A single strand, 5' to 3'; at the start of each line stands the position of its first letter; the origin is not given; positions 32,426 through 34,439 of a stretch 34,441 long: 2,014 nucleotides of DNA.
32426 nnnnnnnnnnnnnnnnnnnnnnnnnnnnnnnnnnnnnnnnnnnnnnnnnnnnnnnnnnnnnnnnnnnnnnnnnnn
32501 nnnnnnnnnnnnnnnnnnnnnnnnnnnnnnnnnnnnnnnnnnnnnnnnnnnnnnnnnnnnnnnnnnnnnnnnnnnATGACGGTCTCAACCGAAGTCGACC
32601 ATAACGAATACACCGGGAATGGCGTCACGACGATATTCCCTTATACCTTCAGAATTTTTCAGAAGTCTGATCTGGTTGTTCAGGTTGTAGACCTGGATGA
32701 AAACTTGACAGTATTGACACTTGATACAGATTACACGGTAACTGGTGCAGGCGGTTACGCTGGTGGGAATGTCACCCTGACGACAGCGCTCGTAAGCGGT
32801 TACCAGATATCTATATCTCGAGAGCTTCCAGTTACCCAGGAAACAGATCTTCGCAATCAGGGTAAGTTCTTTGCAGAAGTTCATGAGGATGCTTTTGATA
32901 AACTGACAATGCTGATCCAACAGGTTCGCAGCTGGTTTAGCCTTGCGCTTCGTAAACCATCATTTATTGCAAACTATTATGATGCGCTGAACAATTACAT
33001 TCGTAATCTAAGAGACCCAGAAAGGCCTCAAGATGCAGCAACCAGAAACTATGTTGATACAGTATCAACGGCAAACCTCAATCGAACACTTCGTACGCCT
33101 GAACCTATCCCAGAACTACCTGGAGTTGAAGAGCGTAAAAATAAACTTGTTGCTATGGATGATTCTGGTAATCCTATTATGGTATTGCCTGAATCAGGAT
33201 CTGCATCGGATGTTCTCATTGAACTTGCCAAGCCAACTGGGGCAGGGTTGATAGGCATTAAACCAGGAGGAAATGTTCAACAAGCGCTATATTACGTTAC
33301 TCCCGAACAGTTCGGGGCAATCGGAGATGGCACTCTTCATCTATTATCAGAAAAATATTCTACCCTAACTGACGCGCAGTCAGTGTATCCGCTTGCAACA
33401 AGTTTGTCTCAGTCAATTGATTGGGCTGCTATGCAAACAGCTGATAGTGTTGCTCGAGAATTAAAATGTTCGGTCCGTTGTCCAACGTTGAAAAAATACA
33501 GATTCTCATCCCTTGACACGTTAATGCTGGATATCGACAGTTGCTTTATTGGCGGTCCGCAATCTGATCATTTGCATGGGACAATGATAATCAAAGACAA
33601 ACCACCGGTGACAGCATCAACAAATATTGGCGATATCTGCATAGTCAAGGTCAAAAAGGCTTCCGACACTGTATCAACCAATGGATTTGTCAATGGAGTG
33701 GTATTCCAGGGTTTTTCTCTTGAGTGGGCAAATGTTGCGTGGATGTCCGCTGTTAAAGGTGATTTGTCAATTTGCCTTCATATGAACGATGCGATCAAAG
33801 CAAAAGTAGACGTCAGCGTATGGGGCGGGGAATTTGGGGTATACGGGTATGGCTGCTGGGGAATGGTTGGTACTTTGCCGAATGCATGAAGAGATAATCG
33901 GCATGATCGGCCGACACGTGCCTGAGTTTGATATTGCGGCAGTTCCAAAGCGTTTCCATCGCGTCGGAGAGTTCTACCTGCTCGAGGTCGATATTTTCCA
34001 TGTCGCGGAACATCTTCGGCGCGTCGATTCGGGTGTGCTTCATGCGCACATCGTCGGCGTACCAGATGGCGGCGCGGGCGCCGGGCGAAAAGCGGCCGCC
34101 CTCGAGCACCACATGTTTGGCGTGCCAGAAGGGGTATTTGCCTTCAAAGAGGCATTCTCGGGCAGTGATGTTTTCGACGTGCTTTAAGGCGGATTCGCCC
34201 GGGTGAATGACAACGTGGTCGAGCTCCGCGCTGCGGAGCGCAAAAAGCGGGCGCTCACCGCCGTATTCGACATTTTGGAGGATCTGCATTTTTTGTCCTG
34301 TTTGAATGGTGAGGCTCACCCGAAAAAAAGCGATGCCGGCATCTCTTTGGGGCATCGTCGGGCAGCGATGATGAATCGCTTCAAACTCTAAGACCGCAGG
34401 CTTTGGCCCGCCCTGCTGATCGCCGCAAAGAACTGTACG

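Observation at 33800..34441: Abrupt junction at about 33.85-33.9 kb: tailspike stops early and collides with an unrelated, apparently more GC-rich minus-strand ORF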

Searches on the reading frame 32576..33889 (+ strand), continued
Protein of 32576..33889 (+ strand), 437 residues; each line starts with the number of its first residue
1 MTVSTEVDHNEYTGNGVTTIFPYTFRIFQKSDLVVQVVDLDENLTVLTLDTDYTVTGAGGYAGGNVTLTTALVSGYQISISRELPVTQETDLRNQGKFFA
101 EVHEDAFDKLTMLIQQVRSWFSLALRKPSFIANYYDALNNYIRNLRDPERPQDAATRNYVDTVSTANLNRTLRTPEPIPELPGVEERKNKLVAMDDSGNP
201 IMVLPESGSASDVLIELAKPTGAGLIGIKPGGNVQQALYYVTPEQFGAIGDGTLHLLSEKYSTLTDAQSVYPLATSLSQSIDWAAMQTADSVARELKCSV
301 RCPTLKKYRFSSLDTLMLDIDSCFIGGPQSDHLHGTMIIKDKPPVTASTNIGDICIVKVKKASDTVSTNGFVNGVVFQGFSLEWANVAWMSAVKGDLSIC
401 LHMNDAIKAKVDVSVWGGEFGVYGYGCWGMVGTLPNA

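Call 48: find_encoding_contigs(protein=P0254, flank=10000, max_places=10)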
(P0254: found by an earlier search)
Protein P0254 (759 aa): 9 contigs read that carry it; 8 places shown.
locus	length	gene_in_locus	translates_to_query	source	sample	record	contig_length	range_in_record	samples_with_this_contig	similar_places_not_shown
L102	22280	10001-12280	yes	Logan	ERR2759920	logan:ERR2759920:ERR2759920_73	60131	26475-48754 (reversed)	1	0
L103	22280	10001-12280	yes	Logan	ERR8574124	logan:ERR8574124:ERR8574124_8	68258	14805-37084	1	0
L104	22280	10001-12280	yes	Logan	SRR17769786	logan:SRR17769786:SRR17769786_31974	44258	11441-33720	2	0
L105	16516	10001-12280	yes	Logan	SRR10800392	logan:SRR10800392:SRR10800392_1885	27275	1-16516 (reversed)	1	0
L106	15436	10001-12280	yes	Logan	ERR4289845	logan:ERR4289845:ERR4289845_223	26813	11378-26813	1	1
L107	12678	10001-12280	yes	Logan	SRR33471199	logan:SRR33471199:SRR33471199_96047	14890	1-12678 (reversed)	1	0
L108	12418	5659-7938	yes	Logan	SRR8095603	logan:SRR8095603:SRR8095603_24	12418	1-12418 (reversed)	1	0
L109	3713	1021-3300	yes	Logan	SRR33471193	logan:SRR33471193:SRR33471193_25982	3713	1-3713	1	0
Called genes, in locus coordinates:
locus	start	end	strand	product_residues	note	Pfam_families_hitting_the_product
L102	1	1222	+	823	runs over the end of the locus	-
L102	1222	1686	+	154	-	-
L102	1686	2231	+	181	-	PF24072:T7_gp14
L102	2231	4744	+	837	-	-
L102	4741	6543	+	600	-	-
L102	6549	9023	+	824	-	-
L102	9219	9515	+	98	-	-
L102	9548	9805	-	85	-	-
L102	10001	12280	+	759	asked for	-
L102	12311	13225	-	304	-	PF01757:Acyl_transf_3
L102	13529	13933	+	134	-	PF16931:Phage_holin_8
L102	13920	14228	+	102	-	PF05449:Phage_holin_3_7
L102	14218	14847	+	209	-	PF00182:Glyco_hydro_19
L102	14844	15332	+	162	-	PF10721:DUF2514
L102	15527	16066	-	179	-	PF17358:DUF5384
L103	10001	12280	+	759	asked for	-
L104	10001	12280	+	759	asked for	-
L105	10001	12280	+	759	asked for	-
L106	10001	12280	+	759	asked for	-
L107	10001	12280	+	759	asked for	-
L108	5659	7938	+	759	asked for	-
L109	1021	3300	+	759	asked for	-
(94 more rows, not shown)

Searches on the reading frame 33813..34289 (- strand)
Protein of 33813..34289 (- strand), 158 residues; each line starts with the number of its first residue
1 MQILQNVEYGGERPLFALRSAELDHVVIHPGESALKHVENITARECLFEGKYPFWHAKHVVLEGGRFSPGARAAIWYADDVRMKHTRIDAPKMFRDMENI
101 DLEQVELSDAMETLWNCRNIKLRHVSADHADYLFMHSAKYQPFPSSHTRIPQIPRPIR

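Call 9: search_protein_families(library=pfam, proteins=[window:33813-34289:-], max_evalue=0.1)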
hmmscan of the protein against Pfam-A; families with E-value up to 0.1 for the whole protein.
window:33813-34289:- (158 aa): 2 families
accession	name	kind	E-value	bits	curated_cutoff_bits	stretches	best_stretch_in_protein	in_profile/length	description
PF12541.14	DUF3737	-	1.1e-50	172.9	23.9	1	4-139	3-137/275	Protein of unknown function (DUF3737)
PF11306.15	DUF3108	-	0.075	13.3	26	1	39-91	151-198/209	Protein of unknown function (DUF3108)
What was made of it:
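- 33877..34289 (-): 5' part of the Sutterella wadsworthensis DUF3737 gene, codons 1-138 of 283. Pfam PF12541, E=1e-50, profile positions 3-137 of 275 only (call 9).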

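Call 10: search_protein_families(library=ncbifam, proteins=[window:33813-34289:-], max_evalue=0.1)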
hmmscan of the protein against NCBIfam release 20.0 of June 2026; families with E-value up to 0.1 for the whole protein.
window:33813-34289:- (158 aa): 0 families

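Call 13: find_homologous_proteins(query=window:33813-34289:-)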
Query window:33813-34289:- (158 aa): 450 proteins with E <= 0.001 among 469 candidates; the best 120 are listed.
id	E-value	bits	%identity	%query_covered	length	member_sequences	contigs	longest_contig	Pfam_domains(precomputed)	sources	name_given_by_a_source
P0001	6.0e-79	281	85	92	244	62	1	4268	PF12541.15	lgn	-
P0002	2.3e-51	192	57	87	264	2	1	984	PF12541.15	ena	-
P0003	1.3e-50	189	58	84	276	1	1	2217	PF12541.15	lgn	-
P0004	1.1e-49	186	54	87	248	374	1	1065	PF12541.15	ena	-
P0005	2.1e-49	185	57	84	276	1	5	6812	PF12541.15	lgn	-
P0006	3.2e-49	185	58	87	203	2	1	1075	PF12541.15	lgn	-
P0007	1.0e-48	183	55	87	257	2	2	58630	PF12541.15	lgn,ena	-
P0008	1.9e-48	182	52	87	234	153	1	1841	PF12541.15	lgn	-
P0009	2.9e-48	182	55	87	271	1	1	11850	PF12541.15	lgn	-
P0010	4.2e-48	181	56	87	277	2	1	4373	PF12541.15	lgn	-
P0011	4.4e-48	181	51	88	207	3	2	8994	PF12541.15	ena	-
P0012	7.7e-48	180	55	86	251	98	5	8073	PF12541.15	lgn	-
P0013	9.5e-48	180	54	87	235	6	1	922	PF12541.15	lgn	-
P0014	1.1e-47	180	55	87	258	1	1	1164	PF12541.15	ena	-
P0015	1.1e-47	180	53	88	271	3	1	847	PF12541.15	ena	-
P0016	1.8e-47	179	53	87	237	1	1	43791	PF12541.15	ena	-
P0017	3.1e-47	178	54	87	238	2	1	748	PF12541.15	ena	-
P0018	3.9e-47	178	55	87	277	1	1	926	PF12541.15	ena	-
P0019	8.8e-47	177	55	86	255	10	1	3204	PF12541.15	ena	-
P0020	1.9e-46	176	53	87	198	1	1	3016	PF12541.15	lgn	-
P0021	2.1e-46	176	53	87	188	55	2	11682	PF12541.15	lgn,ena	-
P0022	2.4e-46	176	54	87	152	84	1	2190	PF12541.15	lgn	-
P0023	2.6e-46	175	56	87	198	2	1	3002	PF12541.15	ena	-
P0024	2.7e-46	175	55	84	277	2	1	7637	PF12541.15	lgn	-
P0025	2.7e-46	175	56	87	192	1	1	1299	PF12541.15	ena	-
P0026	3.6e-46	175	55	87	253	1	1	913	PF12541.15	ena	-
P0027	3.6e-46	175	55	87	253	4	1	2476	PF12541.15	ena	-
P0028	3.9e-46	175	53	87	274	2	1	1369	PF12541.15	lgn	-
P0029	5.9e-46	174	54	87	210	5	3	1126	PF12541.15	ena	-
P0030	7.5e-46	174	51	87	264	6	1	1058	PF12541.15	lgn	-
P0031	8.9e-46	174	55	87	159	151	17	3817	PF12541.15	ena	-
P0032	1.0e-45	173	53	87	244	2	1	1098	PF12541.15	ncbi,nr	ncbi:MAG: DUF3737 family protein, partial [Muribaculaceae bacterium]|nr:DUF3737 family protein [Muri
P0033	1.8e-45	173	55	87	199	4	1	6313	PF12541.15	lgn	-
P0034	2.5e-45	172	55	87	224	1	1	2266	PF12541.15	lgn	-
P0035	2.8e-45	172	54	87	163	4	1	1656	PF12541.15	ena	-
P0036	3.2e-45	172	55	87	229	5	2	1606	PF12541.15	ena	-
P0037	3.2e-45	172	52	87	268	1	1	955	PF13229.13,PF12541.15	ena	-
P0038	5.5e-45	171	55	87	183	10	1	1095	PF12541.15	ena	-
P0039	7.1e-45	171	54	87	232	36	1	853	PF12541.15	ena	-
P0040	1.1e-44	170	56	85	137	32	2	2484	PF12541.15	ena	-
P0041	1.1e-44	170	53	87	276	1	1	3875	PF12541.15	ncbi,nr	ncbi:MAG: DUF3737 family protein, partial [Muribaculaceae bacterium]|nr:DUF3737 family protein [Muri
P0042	1.3e-44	170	53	87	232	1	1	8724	PF12541.15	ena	-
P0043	1.8e-44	169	54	87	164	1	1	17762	PF12541.15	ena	-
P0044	2.0e-44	169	51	87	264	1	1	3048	PF12541.15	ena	-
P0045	2.3e-44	169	54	87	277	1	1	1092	PF12541.15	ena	-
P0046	2.6e-44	169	54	87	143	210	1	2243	PF12541.15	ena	-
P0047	2.8e-44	169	49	87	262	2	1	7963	PF12541.15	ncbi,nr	ncbi:MAG: DUF3737 family protein, partial [Muribaculaceae bacterium]|nr:DUF3737 family protein [Muri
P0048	2.9e-44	169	50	87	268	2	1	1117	PF12541.15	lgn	-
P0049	3.2e-44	169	53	84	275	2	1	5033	PF12541.15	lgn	-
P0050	3.6e-44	168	50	87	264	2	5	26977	PF12541.15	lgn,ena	-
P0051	3.7e-44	168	53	85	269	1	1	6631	PF12541.15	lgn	-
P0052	4.0e-44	168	51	87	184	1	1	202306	PF12541.15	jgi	-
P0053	4.2e-44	168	51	87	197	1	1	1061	PF12541.15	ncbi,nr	ncbi:MAG: DUF3737 family protein, partial [Muribaculaceae bacterium]|nr:DUF3737 family protein [Muri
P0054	5.3e-44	168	58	73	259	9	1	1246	PF12541.15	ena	-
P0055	5.5e-44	168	54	87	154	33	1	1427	PF12541.15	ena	-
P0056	5.6e-44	168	52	88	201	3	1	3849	PF12541.15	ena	-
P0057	7.9e-44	167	57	78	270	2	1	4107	PF12541.15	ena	-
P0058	7.9e-44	167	54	87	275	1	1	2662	PF12541.15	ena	-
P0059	8.8e-44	167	55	87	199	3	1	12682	PF12541.15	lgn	-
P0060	9.1e-44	167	95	49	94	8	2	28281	PF12541.15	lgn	-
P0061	9.7e-44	167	57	83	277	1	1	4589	PF12541.15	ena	-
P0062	1.1e-43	167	54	87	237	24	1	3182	PF12541.15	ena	-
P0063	1.4e-43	167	56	87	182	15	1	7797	PF12541.15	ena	-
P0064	1.7e-43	166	48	87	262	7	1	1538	PF12541.15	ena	-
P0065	1.8e-43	166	55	87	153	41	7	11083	PF12541.15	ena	-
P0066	1.8e-43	166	54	87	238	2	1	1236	PF12541.15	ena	-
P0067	1.9e-43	166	54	87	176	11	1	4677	PF12541.15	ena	-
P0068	1.9e-43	166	53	87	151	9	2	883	PF12541.15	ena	-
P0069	2.0e-43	166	50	88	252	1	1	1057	PF12541.15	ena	-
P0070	2.7e-43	166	57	83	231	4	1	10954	PF12541.15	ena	-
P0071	2.9e-43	166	54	87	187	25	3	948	PF12541.15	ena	-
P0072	3.0e-43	165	55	86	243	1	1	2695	PF12541.15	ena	-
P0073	3.1e-43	165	55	81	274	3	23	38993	PF12541.15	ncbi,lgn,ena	-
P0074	3.7e-43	165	52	87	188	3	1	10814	PF12541.15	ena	-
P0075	4.3e-43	165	53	87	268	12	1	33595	PF12541.15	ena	-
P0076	4.9e-43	165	54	78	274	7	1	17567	PF13229.13,PF12541.15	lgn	-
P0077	5.0e-43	165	53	87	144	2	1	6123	PF12541.15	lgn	-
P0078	5.1e-43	165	55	84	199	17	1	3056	PF12541.15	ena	-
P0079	1.0e-42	164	54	87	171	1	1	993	PF12541.15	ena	-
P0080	1.1e-42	164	53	87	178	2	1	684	PF12541.15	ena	-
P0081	1.1e-42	164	54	87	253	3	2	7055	PF12541.15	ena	-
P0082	1.4e-42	163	52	85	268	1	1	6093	PF12541.15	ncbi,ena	-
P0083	1.5e-42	163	53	87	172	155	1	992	PF12541.15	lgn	-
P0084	1.7e-42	163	54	78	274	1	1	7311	PF12541.15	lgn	-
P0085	2.6e-42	162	51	86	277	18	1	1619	PF12541.15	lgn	-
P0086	3.1e-42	162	52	87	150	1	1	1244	PF12541.15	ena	-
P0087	3.4e-42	162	54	85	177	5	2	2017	PF12541.15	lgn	-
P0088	3.5e-42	162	56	78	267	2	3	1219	PF12541.15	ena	-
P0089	3.6e-42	162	53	87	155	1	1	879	PF12541.15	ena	-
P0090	3.8e-42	162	53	87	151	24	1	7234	PF12541.15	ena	-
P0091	4.3e-42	162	54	84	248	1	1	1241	PF12541.15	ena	-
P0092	5.7e-42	161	54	87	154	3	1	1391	PF12541.15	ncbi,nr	ncbi:MAG: DUF3737 family protein, partial [Duncaniella sp.]|nr:DUF3737 family protein [Duncaniella s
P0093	6.3e-42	161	49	87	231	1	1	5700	PF12541.15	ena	-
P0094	6.8e-42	161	49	87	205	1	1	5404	PF12541.15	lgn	-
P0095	6.9e-42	161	53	87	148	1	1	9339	PF12541.15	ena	-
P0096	6.9e-42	161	53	87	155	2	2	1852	PF12541.15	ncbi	-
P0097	7.3e-42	161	53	86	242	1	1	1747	PF12541.15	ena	-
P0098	1.4e-41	160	46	88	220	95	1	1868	PF12541.15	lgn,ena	-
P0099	1.5e-41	160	51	85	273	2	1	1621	PF12541.15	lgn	-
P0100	1.5e-41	160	47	88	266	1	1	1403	PF12541.15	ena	-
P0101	1.7e-41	160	51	87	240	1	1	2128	PF12541.15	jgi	-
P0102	1.8e-41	160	51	87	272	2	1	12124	PF13229.13,PF12541.15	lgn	-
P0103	1.8e-41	160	52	87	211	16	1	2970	PF12541.15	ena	-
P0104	2.0e-41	159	51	87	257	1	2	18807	PF12541.15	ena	-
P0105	2.1e-41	159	53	87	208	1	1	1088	PF12541.15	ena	-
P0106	2.6e-41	159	49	87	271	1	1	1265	PF12541.15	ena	-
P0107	2.7e-41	159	43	87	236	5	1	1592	PF13229.13,PF12541.15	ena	-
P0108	2.8e-41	159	48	89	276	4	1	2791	PF13229.13,PF12541.15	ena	-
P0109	3.8e-41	159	53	87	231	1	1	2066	PF12541.15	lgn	-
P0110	5.0e-41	158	52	87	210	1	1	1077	PF12541.15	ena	-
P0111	6.9e-41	158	52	78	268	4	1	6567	PF12541.15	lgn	-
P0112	7.5e-41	158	53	81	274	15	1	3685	PF13229.13,PF12541.15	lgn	-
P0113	1.4e-40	157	49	86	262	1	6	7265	PF12541.15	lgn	-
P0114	1.5e-40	157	52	87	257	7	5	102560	PF12541.15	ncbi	-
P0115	1.7e-40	157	46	78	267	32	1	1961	PF12541.15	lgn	-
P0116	1.7e-40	156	51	78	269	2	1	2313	PF12541.15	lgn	-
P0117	1.7e-40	156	54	72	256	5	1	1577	PF12541.15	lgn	-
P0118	1.9e-40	156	45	99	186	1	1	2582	PF12541.15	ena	-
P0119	3.0e-40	156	53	82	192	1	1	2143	PF12541.15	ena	-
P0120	4.2e-40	155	47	89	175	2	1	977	PF12541.15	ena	-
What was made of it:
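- Tried and rejected: The named protein hits were Muribaculaceae and Duncaniella at only 50-58% identity (call 13).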

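Call 16: find_encoding_contigs(protein=P0060, flank=6000, max_places=4)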
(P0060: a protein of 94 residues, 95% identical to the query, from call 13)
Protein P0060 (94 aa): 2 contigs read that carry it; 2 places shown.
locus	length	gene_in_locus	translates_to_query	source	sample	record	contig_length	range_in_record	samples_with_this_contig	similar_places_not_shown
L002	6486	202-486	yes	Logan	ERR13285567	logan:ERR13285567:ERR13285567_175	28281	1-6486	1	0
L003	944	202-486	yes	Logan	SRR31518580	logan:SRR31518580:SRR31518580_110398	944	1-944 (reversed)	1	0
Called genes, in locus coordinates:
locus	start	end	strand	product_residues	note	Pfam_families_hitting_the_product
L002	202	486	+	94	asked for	PF12541:DUF3737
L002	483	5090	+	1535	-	-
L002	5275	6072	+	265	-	PF00497:SBP_bac_3, PF10613:Lig_chan-Glu_bd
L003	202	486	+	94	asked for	PF12541:DUF3737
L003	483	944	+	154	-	?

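Call 17: find_encoding_contigs(protein=P0001, flank=5000, max_places=4)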
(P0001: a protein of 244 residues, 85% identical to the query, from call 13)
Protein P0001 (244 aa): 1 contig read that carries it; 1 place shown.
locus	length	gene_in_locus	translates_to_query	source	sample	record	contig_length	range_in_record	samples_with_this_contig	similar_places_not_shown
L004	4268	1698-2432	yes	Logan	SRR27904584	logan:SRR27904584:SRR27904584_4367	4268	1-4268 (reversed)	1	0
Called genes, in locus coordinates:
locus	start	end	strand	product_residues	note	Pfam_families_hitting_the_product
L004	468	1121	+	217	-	PF03591:AzlC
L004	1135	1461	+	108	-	PF05437:AzlD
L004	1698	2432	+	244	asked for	PF12541:DUF3737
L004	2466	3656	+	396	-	PF00155:Aminotran_1_2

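Call 20: find_encoding_contigs(protein=window:33813-34289:-, flank=10000, max_places=10)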
Protein window:33813-34289:- (158 aa): 1 contig read that carries it; 1 place shown.
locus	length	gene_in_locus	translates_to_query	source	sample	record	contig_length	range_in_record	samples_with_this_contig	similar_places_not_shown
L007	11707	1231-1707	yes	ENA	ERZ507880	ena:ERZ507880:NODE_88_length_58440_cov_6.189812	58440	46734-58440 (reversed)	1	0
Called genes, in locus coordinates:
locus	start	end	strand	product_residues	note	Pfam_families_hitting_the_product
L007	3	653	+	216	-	?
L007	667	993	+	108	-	PF05437:AzlD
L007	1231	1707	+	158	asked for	PF12541:DUF3737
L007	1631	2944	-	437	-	-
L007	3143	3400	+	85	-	-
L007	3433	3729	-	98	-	-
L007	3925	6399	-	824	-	-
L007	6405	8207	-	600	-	-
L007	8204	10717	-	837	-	-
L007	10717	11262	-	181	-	PF24072:T7_gp14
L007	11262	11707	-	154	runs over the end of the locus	-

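Call 31: find_related_loci(query=window:33879-34289:-, collection=genome_contigs, flank=4000)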
Query window:33879-34289:- (137 aa) in genome_contigs; peptide patterns used: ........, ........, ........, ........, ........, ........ (x = any residue, [..] = any of these).
600 stretches matched a pattern (row limit reached: there are more); 571 encode a relative of the query (tblastn E <= 1e-3); the best 80 are kept; 80 distinct loci.
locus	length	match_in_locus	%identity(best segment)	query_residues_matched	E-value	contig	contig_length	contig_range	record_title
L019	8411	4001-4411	100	1-137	3e-93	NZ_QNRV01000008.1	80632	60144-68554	Sutterella wadsworthensis strain DSM 14016 Ga0244527_108, whole genome shotgun sequence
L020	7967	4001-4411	61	1-137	3e-58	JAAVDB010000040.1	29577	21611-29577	MAG: Bacteroides sp. isolate Mgla_MAG_9-bin_33 c_000000165910, whole genome shotgun sequence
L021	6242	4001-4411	59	1-137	4e-58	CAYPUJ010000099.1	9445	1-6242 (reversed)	MAG TPA_asm: uncultured Bacteroides sp. isolate SRP141132_co1_111 genome assembly, contig: NODE_6194_length_9445_cov_61.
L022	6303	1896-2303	57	1-136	6e-56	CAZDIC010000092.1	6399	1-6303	MAG TPA_asm: uncultured Alistipes sp. isolate SRP222552_co1_95 genome assembly, contig: NODE_14028_length_6399_cov_17.58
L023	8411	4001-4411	61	1-137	7e-56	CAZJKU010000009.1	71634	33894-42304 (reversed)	MAG TPA_asm: uncultured Staphylococcus sp. isolate SRP199465_co1_235 genome assembly, contig: NODE_630_length_71634_cov_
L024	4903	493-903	57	1-137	5e-56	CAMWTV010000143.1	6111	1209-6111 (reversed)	MAG TPA_asm: uncultured Muribaculaceae bacterium isolate SRR14411306_bin.2_metawrap_v1.3_MAG genome assembly, contig: NO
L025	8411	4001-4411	55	1-137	1e-55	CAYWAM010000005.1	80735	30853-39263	MAG TPA_asm: uncultured Bacteroides sp. isolate SRP350583_co4_349 genome assembly, contig: NODE_215_length_80735_cov_55.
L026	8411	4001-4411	58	1-137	2e-55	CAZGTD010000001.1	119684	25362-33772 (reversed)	MAG TPA_asm: uncultured Bacteroides sp. isolate SRP199465_co1_331 genome assembly, contig: NODE_182_length_119684_cov_58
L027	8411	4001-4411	58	1-137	4e-55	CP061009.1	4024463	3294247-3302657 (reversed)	Muribaculaceae bacterium MF13079 chromosome, complete genome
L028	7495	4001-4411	58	1-137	4e-55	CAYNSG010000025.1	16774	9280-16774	MAG TPA_asm: uncultured Bacteroides sp. isolate SRP222994_co1_402 genome assembly, contig: NODE_7131_length_16774_cov_10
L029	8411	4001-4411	58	1-137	4e-55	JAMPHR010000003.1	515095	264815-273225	MAG: Paenibacillus sp. isolate NALB_7961_12 Scaffold_#3__SCF_003__514495_bp, whole genome shotgun sequence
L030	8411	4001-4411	58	1-137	7e-55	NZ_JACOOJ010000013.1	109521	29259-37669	Parabacteroides hominis strain NSJ-79 N17_ctg013, whole genome shotgun sequence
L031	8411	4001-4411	58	1-137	8e-55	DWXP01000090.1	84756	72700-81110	MAG TPA_asm: Candidatus Barnesiella merdigallinarum isolate CHK136-6590 CHK136__C182658_L84756_SAMEA104467408, whole gen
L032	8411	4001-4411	58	1-137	7e-55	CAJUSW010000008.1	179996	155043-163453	MAG TPA_asm: uncultured Duncaniella sp. isolate MGBC164402 genome assembly, contig: MGBC164402.8, whole genome shotgun s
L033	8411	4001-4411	58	1-137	6e-55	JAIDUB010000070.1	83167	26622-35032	MAG: Duncaniella sp. isolate SC0367_S14_3 SC0367_S14_3_contig_70, whole genome shotgun sequence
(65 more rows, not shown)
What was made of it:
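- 33877..34289 (-): 137/137 aa identical to S. wadsworthensis DSM 14016 (call 31).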

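Call 52: search_solved_structures(query=L019:4001-4849:+, max_evalue=0.01)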
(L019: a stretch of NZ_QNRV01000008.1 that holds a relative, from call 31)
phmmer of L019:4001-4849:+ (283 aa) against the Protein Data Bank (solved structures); distinct sequences matched with E-value up to 0.01: 0.
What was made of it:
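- Tried and rejected: No solved structure matches DUF3737 by sequence (call 52).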
